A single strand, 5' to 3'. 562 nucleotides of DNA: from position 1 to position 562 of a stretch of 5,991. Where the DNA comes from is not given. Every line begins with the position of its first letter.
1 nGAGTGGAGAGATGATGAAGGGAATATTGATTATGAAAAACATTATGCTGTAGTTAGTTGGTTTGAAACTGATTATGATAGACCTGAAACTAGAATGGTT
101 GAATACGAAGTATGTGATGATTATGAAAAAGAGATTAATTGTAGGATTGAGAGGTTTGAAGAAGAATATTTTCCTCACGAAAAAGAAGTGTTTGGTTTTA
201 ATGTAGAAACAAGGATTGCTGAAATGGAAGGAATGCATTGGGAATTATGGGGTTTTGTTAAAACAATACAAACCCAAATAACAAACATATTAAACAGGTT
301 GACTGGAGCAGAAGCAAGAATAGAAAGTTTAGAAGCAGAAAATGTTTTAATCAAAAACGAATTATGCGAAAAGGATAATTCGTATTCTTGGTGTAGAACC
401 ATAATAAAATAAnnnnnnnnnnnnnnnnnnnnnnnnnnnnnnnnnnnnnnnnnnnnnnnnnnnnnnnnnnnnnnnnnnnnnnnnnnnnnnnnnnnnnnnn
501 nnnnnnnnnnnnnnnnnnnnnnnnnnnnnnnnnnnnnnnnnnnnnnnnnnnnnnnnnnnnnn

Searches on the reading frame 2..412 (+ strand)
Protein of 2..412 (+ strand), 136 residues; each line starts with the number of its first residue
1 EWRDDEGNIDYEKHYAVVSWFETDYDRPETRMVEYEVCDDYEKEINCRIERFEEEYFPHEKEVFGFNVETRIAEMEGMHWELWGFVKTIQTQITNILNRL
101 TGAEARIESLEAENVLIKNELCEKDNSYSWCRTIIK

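Call 8: search_protein_families(library=pfam, proteins=[window:2-412:+], max_evalue=1)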
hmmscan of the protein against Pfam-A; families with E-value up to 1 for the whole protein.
window:2-412:+ (136 aa): 4 families
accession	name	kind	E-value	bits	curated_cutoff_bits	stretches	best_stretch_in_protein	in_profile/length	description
PF10473.14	CENP-F_leu_zip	-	0.11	13.1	34.5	1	68-124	57-113/140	Leucine-rich repeats of kinetochore protein Cenp-F/LEK1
PF10444.14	Nbl1_Borealin_N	-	0.12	12.4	24.4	1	39-56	7-24/57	Nbl1 / Borealin N terminal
PF16326.10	ABC_tran_CTD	-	0.14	12.8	32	0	99-125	9-35/69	ABC transporter C-terminal domain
PF17440.7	Thiol_cytolys_C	-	0.24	12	23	1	18-86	16-78/102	Thiol-activated cytolysin beta sandwich domain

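Call 9: search_protein_families(library=phrogs, proteins=[window:2-412:+], max_evalue=1)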
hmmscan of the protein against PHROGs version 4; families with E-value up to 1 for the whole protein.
window:2-412:+ (136 aa): 2 families
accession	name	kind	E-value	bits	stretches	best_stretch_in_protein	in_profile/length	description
phrog_17470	-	unknown function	0.13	11.1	1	66-119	183-238/755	-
phrog_29699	-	unknown function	0.31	12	0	16-56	7-47/70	-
